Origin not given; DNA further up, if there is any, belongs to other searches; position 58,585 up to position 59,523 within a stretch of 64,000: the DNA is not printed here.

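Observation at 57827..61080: Same-strand cassette of an XRE-HTH/ImmA-IrrE peptidase fusion, a PIN-like nuclease and a short XPF/ERCC4-(HhH)2 nuclease: a candidate signal-derepressed nuclease (defense or toxin-antitoxin-like) module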

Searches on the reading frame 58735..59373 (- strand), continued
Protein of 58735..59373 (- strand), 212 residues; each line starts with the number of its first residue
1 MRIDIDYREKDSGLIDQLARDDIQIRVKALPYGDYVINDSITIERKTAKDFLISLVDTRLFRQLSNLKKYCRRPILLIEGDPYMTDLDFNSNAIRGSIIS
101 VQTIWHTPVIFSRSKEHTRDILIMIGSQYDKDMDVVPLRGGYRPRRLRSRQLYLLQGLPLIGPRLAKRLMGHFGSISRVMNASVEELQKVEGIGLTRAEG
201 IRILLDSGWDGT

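Call 40: search_protein_families(library=pfam, proteins=[L025:6688-7266:+, L025:7260-7778:+, L025:8655-9650:+, L031:7538-7906:+, L015:3801-5393:+, L031:4278-5630:+, L031:6927-7313:+, L010:6173-7957:+, L009:7317-7976:+], max_evalue=0.001)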
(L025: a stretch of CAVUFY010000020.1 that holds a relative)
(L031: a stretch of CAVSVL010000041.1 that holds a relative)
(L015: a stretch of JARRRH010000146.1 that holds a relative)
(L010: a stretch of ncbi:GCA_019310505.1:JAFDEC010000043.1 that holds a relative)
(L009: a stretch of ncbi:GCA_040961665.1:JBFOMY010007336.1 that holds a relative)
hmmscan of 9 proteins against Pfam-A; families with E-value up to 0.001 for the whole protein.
L025:6688-7266:+ (192 aa): 4 families
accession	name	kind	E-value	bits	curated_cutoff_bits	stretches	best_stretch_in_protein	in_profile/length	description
PF13412.12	HTH_24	-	2.3e-11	43.5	21.9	1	7-49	4-46/48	Winged helix-turn-helix DNA-binding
PF12802.13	MarR_2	-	4.1e-05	24.1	27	1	10-49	9-49/61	MarR family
PF01978.25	TrmB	-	0.00011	22.4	25.6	0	18-57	20-59/68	Sugar-specific transcriptional regulator TrmB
PF01047.28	MarR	-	0.0002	21.6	24.6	1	11-58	8-55/59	MarR family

L025:7260-7778:+ (172 aa): 1 family
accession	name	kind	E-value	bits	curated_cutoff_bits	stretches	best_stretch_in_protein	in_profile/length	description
PF02357.24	NusG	-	2.1e-22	79.9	22.2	1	8-101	2-92/93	Transcription termination factor nusG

L025:8655-9650:+ (331 aa): 7 families
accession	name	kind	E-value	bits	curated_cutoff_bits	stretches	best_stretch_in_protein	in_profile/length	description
PF16363.11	GDP_Man_Dehyd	-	1.3e-54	186.4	27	1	16-324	1-331/332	GDP-mannose 4,6 dehydratase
PF01370.27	Epimerase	-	5.1e-54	183.7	20.9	1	15-256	1-240/240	NAD dependent epimerase/dehydratase family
PF07993.18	NAD_binding_4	-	1.4e-18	67.4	20.1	1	70-200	77-216/258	Male sterility protein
PF01073.25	3Beta_HSD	-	5.2e-16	58.9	22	1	16-259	1-252/280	3-beta hydroxysteroid dehydrogenase/isomerase family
PF02719.21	Polysacc_synt_2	-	1.9e-15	57.3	20.2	1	16-130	2-127/293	Polysaccharide biosynthesis protein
PF04321.23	RmlD_sub_bind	-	2.2e-08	33.9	27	1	13-283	1-241/287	RmlD substrate binding domain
PF00106.31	adh_short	-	0.00032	20.7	26.6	1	15-94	3-87/195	short chain dehydrogenase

L031:7538-7906:+ (122 aa): 8 families
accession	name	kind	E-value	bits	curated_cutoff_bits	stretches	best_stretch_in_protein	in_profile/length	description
PF12836.13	HHH_3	-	2e-25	89.1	27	1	59-119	4-64/65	Helix-hairpin-helix motif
PF00633.29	HHH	-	1.5e-09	37.7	24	1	62-88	4-30/30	Helix-hairpin-helix motif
PF14579.12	HHH_6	-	9.3e-07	29.4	25.6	1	71-113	27-72/90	Helix-hairpin-helix motif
PF06514.17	PsbU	-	1.2e-05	25.7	24.5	1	58-121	12-74/93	Photosystem II 12 kDa extrinsic protein (PsbU)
PF14520.12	HHH_5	-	1.3e-05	26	27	0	65-86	31-52/57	Helix-hairpin-helix domain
PF12826.13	HHH_2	-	2.4e-05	24.8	27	0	62-89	28-55/64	Helix-hairpin-helix motif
PF03934.19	T2SSK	-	4.7e-05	24.1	24.2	1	61-117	1-58/63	Type II secretion system (T2SS), protein K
PF14716.13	HHH_8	-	0.0004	21.2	30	0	67-88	46-67/73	Helix-hairpin-helix domain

L015:3801-5393:+ (530 aa): 7 families
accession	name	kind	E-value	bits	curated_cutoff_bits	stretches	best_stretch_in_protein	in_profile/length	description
PF01408.29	GFO_IDH_MocA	-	4.2e-22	79.5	24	1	5-122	1-120/120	Oxidoreductase family, NAD-binding Rossmann fold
PF00132.30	Hexapep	-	5.5e-17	61.1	27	2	352-386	1-35/36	Bacterial transferase hexapeptide (six repeats)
PF22725.1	GFO_IDH_MocA_C3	-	6.3e-15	55.7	27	1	131-238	2-122/124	GFO/IDH/MocA C-terminal domain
PF02894.22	GFO_IDH_MocA_C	-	8.7e-12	45.7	22.9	1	134-324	1-214/218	Oxidoreductase family, C-terminal alpha/beta domain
PF14602.12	Hexapep_2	-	2.3e-09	37.3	27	1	372-404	3-33/34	Hexapeptide repeat of succinyl-transferase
PF25084.1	LbH_EIF2B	-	5.2e-08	33.3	54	1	342-404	11-71/105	EIF2B subunit epsilon LbH domain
PF25087.1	GMPPB_C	-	0.00013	22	39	0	381-416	3-38/110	GMPPB C-terminal domain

L031:4278-5630:+ (450 aa): 0 families

L031:6927-7313:+ (128 aa): 1 family
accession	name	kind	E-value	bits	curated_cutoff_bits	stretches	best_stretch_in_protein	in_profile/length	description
PF09723.15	Zn_ribbon_8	-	5.2e-09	36.4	34.4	1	25-68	1-41/41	Zinc ribbon domain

L010:6173-7957:+ (594 aa): 2 families
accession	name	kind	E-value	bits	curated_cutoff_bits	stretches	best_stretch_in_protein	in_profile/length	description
PF13307.12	Helicase_C_2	-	5.7e-36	124.5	25.3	1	410-565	1-169/170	Helicase C-terminal domain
PF00270.35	DEAD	-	3.8e-08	33.7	26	1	4-56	6-64/167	DEAD/DEAH box helicase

L009:7317-7976:+ (219 aa): 2 families
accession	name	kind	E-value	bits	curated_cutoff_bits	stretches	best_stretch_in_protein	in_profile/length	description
PF04002.20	RadC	-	3.9e-39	133.8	22.1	1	104-217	6-120/121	RadC-like JAB domain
PF20582.4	UPF0758_N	-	8.1e-20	71.1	27.1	1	4-78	1-76/77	UPF0758 N-terminal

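Call 51: predict_structure(alignment_id=A1)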
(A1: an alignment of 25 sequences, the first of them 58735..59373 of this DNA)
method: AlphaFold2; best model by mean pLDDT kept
length: 212 residues; sequences in the alignment: 25
mean_pLDDT: 76.1   pTM: 0.57
mean pLDDT of the five models: 76.1, 75.7, 65.0, 62.8, 62.5
residues with pLDDT >= 90: 17; 70-90: 150; 50-70: 21; < 50: 24
segments of 3 or more residues with pLDDT < 50: 129-148, 209-212
pLDDT, mean of each block of 10 residues (from residue 1): 79 81 80 73 86 83 76 84 87 85 83 86 70 37 41 63 80 83 92 88 70 33
secondary structure, 60 per line:
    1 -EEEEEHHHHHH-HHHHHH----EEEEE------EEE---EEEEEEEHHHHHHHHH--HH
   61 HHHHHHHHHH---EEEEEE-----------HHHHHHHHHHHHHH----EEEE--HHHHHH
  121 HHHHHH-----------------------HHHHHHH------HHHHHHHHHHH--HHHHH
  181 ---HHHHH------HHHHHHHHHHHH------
elements in order: E2-6 H7-12 H14-19 E24-28 E35-37 E41-47 H48-56 H59-70 E74-79 H91-104 E109-112 H115-126 H150-156 H163-173 H176-180 H184-188 H195-206

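Call 55: fold_search(model_id=the predicted structure, library=pdb)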
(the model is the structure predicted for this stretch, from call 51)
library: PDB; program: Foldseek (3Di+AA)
matches with E <= 10: 977; with E <= 0.001: 63
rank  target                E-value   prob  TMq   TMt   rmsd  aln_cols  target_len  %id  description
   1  2bhn_A                9.6e-18  1.00  0.58  0.58  14.8       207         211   33  XPF from Aeropyrum pernix (released 2005-02-23)
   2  2bgw_A                1.6e-17  1.00  0.56  0.54  12.2       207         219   33  XPF from Aeropyrum pernix, complex with DNA (released 2005-02-23)
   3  2bgw_B                5.1e-17  1.00  0.56  0.59  20.1       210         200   32  XPF from Aeropyrum pernix, complex with DNA (released 2005-02-23)
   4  2bhn_B                2.3e-16  1.00  0.57  0.60  19.2       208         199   32  XPF from Aeropyrum pernix (released 2005-02-23)
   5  2bhn_C                1.4e-15  1.00  0.53  0.58  19.7       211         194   32  XPF from Aeropyrum pernix (released 2005-02-23)
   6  1j22                  3.6e-14  1.00  0.57  0.90   1.5       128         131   35  Crystal structure of archaeal XPF/Mus81 homolog, Hef from Pyrococcus furiosus, nuclease domain, selenomet derivative (released 2003-04-22)
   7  1j24                  7.9e-14  1.00  0.56  0.88   1.5       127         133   35  Crystal structure of archaeal XPF/Mus81 homolog, Hef from Pyrococcus furiosus, nuclease domain, Ca cocrystal (released 2003-04-22)
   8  9hjo_C                4.3e-12  1.00  0.50  0.51  12.7       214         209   20  FANCM-FAAP24-dsDNA complex (released 2025-06-11)
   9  9pcp_Q                5.5e-12  1.00  0.52  0.18  12.6       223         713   21  NER dual incision complex - NoG (released 2026-04-01)
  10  9pd3_Q                1.1e-11  1.00  0.51  0.17  12.5       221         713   22  NER dual incision complex - DuIS (released 2026-02-18)
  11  9hjo_A                1.2e-11  1.00  0.52  0.53  12.6       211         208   21  FANCM-FAAP24-dsDNA complex (released 2025-06-11)
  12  9qed_A                3.1e-11  1.00  0.53  0.17  11.9       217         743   24  Cryo-EM structure of the XPF-ERCC1-SLX4(330-555)-SLX4IP complex (released 2025-12-17)
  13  4bxo_A                3.8e-11  1.00  0.52  0.54  12.4       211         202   21  Architecture and DNA recognition elements of the Fanconi anemia FANCM- FAAP24 complex (released 2013-08-28)
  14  9qec_A                5.6e-11  1.00  0.53  0.16  12.5       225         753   23  Cryo-EM structure of the XPF-ERCC1-XPA complex (released 2025-12-17)
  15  9qee_A                6.8e-11  1.00  0.51  0.16  13.4       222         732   22  Cryo-EM structure of a DNA-bound XPF-ERCC1-SLX4(330-555)-SLX4IP complex (released 2025-12-17)
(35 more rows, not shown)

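Call 57: search_dna_similar(query=window:58735-59373:-, collection=plasmids, mode=protein, max_evalue=0.001, max_rows=12)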
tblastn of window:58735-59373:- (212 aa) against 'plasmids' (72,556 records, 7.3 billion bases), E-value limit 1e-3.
Records with a match: 155; places in all: 155; records where one place covers at least 80% of the query: 155.
Best place of each record, by identity: <60% 155.
By first word of the organism name: Pseudomonas 136; Variovorax 4; Hydrogenophaga 2; Polaromonas 1; Rhizobium 1; Salinibaculum 1; Geoalkalibacter 1; Thioalkalivibrio 1; Sulfuricystis 1; Azospira 1; and 6 more.
By predicted mobility (MOB-suite, as given by PLSDB): non-mobilizable 123; conjugative 31; mobilizable 1.
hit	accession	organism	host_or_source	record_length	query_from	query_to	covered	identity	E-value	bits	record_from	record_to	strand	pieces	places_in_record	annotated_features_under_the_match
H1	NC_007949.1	Polaromonas sp. JS666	-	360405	3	205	96%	36.3%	5e-26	111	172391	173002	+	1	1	ERCC4 domain-containing protein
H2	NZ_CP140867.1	Rhizobium leguminosarum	Trifolium pratense,whole organism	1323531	2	206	97%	34.9%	5e-19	92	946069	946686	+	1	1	record has no annotation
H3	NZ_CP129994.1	Salinibaculum sp. KK48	cell culture,sediment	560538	5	209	97%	33.5%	3e-12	72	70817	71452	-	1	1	DEAD/DEAH box helicase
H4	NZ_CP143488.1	Pseudomonas silesiensis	single cell,landfill for plastics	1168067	1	199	94%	34.2%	4e-21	97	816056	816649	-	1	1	record has no annotation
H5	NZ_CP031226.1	Pseudomonas amygdali pv. lachrymans str. M301315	-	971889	1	208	98%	32.5%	4e-24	106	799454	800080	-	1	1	ERCC4 domain-containing protein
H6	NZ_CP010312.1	Geoalkalibacter subterraneus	-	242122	1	206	97%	31.7%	4e-19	92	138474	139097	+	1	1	ERCC4 domain-containing protein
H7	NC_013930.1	Thioalkalivibrio sp. K90mix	-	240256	3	205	96%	32.1%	2e-16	84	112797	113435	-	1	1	ERCC4 domain-containing protein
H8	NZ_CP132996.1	Pseudomonas aeruginosa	Homo sapiens,sputum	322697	1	201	95%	31.8%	7e-21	97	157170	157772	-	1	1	ERCC4 domain-containing protein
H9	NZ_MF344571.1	Pseudomonas aeruginosa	-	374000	1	201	95%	31.8%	7e-21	97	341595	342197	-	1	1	ERCC4 domain-containing protein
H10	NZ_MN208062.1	Pseudomonas aeruginosa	-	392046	1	201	95%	31.8%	7e-21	97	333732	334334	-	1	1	ERCC4 domain-containing protein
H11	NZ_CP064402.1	Pseudomonas aeruginosa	Homo sapiens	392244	1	201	95%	31.8%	7e-21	97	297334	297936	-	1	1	ERCC4 domain-containing protein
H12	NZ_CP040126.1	Pseudomonas aeruginosa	Homo sapiens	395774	1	201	95%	31.8%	7e-21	97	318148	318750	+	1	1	ERCC4 domain-containing protein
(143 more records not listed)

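Call 58: search_dna_similar(query=window:58735-59373:-, collection=phages, mode=protein, max_evalue=0.001, max_rows=12)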
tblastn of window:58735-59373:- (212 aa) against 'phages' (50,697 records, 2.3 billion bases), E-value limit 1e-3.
Records with a match: 9; places in all: 9; records where one place covers at least 80% of the query: 3.
Best place of each record, by identity: <60% 9.
By first word of the organism name: Haloarcula 6; Caudoviricetes 2; Methanobacterium 1.
By host as written in the record: Haloarcula vallismortis 3; Haloarcula californiae 3; Methanobacteriales 2; Methanothermobacter thermautotrophicus 1.
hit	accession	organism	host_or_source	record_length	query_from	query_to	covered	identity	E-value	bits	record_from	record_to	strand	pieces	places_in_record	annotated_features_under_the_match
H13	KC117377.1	Haloarcula vallismortis tailed virus 1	Haloarcula vallismortis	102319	26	208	86%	25.1%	4e-5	49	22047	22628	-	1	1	46: Hef nuclease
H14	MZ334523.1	Haloarcula virus HVTV-2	Haloarcula vallismortis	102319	26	208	86%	25.1%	4e-5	49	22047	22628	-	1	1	ERCC4 nuclease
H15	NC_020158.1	Haloarcula vallismortis tailed virus 1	Haloarcula vallismortis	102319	26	208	86%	25.1%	4e-5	49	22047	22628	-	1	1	46: HNH endonuclease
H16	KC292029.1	Haloarcula californiae tailed virus 1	Haloarcula californiae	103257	40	208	80%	23.9%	4e-4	46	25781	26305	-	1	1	48: Hef nuclease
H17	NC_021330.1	Haloarcula californiae tailed virus 1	Haloarcula californiae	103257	40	208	80%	23.9%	4e-4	46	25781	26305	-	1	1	48: HNH endonuclease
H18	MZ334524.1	Haloarcula virus HCTV-16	Haloarcula californiae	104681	40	208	80%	23.3%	1e-3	45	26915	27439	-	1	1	ERCC4 nuclease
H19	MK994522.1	Methanobacterium virus PhiF1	Methanothermobacter thermautotrophicus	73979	41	205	78%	23.4%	2e-4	47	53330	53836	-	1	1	putative ERCC4-type nuclease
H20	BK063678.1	Caudoviricetes sp. vir249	Methanobacteriales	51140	5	83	37%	36.1%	4e-5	49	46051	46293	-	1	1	hypothetical protein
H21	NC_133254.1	Caudoviricetes sp. vir249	Methanobacteriales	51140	5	83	37%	36.1%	4e-5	49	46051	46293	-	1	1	hypothetical protein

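Call 59: get_annotated_region(hit=H8, flank=4000)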
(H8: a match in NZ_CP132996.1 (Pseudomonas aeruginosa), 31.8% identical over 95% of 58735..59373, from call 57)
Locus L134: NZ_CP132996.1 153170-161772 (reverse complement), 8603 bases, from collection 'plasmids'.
description: Pseudomonas aeruginosa strain ZYPA192 plasmid pZYPA192, complete sequence
organism: Pseudomonas aeruginosa (NCBI taxid 287)
taxonomy: Bacteria; Pseudomonadota; Gammaproteobacteria; Pseudomonadales; Pseudomonadaceae; Pseudomonas; Pseudomonas aeruginosa
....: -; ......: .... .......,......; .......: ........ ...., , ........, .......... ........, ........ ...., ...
typing (MOB-suite, as given by PLSDB): non-mobilizable; replicon rep_cluster_1115; mating-pair formation MPF_I
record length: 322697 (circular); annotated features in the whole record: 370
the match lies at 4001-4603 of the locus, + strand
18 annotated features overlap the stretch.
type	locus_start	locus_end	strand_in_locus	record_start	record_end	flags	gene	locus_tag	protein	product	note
CDS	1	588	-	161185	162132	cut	-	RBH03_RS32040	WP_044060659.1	hypothetical protein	-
CDS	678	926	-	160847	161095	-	-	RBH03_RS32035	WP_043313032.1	hypothetical protein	-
CDS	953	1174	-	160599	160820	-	-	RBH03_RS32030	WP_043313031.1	hypothetical protein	-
CDS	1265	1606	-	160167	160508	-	-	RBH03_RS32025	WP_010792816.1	hypothetical protein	-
CDS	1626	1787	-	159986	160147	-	-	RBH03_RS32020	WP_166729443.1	hypothetical protein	-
CDS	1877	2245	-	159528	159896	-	-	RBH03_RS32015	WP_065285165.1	hypothetical protein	-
CDS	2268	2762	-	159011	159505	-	-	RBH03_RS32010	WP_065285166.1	hypothetical protein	-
CDS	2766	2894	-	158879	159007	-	-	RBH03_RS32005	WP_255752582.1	hypothetical protein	-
CDS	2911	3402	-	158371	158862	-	-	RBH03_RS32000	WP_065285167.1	hypothetical protein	-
CDS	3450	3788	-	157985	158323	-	-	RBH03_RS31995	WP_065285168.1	hypothetical protein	-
CDS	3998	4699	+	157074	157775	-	-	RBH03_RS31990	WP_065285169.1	ERCC4 domain-containing protein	-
CDS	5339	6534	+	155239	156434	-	-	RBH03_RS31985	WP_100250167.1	IS3-like element ISPpu29 family transposase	-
CDS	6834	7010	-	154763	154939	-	-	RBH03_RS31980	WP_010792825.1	hypothetical protein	-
CDS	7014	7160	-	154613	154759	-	-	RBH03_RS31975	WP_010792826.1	hypothetical protein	-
CDS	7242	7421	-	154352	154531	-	-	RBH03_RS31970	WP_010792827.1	hypothetical protein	-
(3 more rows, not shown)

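Call 60: get_annotated_region(hit=H6, flank=4000)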
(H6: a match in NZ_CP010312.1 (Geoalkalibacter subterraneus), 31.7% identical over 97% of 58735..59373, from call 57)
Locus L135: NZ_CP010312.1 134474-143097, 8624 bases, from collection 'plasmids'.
description: Geoalkalibacter subterraneus strain Red1 plasmid pGSUB1, complete sequence
organism: Geoalkalibacter subterraneus (NCBI taxid 483547)
taxonomy: Bacteria; Thermodesulfobacteriota; Desulfuromonadia; Desulfuromonadales; Geoalkalibacteraceae; Geoalkalibacter; Geoalkalibacter subterraneus
host: -; source: -; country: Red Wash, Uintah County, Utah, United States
typing (MOB-suite, as given by PLSDB): non-mobilizable
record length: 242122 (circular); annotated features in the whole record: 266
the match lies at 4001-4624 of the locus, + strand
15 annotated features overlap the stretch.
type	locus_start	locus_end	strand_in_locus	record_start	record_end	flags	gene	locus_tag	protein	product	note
CDS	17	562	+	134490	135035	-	-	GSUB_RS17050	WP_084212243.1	RDD family protein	-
CDS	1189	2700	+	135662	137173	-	-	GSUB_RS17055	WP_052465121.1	DNA cytosine methyltransferase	-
CDS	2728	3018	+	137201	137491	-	-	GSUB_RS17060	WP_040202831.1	hypothetical protein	-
CDS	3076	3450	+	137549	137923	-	-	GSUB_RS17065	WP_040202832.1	hypothetical protein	-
CDS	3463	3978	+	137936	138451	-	-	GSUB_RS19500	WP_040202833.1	hypothetical protein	-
CDS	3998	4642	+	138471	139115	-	-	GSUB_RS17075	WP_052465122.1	ERCC4 domain-containing protein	-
CDS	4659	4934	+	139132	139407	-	-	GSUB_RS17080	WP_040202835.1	hypothetical protein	-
CDS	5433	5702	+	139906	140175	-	-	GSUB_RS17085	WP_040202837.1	hypothetical protein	-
CDS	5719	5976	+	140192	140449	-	-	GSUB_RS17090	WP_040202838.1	hypothetical protein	-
CDS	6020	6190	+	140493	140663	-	-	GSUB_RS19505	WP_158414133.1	hypothetical protein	-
CDS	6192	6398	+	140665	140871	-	-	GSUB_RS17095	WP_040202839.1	hypothetical protein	-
CDS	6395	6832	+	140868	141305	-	-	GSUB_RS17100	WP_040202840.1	hypothetical protein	-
CDS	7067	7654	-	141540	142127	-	-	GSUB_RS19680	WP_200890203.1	hypothetical protein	-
CDS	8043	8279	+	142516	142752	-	-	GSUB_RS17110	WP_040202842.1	hypothetical protein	-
CDS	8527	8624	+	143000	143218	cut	-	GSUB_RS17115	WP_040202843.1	hypothetical protein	-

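Call 61: get_annotated_region(hit=H1, flank=4000)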
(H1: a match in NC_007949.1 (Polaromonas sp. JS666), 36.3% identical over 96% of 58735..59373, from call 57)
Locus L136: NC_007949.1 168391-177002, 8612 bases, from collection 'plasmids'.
description: Polaromonas sp. JS666 plasmid 1, complete sequence
organism: Polaromonas sp. JS666 (NCBI taxid 296591)
taxonomy: Bacteria; Pseudomonadota; Betaproteobacteria; Burkholderiales; Comamonadaceae; Polaromonas; Polaromonas sp. JS666
host: -; source: -; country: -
typing (MOB-suite, as given by PLSDB): conjugative; replicon rep_cluster_944; relaxase MOBH,MOBP; mating-pair formation MPF_T
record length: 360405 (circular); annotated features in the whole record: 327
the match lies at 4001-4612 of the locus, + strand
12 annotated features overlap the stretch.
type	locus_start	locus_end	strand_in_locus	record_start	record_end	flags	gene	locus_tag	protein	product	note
CDS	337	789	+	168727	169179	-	-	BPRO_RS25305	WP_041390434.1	hypothetical protein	-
CDS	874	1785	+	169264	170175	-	-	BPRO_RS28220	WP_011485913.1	hypothetical protein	-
CDS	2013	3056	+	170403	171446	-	-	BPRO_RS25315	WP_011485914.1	hypothetical protein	-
CDS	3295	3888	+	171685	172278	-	-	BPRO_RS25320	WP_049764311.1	hypothetical protein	-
CDS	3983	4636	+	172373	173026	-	-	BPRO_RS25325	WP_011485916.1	ERCC4 domain-containing protein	-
CDS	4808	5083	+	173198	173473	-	-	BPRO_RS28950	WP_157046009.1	hypothetical protein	-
CDS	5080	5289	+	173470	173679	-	-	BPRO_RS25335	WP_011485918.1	hypothetical protein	-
CDS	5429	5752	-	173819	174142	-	-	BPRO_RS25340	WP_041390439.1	hypothetical protein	-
CDS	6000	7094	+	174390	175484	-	-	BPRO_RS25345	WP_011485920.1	PRTRC system protein F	-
CDS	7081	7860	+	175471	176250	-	-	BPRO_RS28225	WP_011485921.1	PRTRC system protein B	-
CDS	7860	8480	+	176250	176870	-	-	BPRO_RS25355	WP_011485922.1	PRTRC system protein A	-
CDS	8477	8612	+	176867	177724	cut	-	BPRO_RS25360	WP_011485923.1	PRTRC system ThiF family protein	-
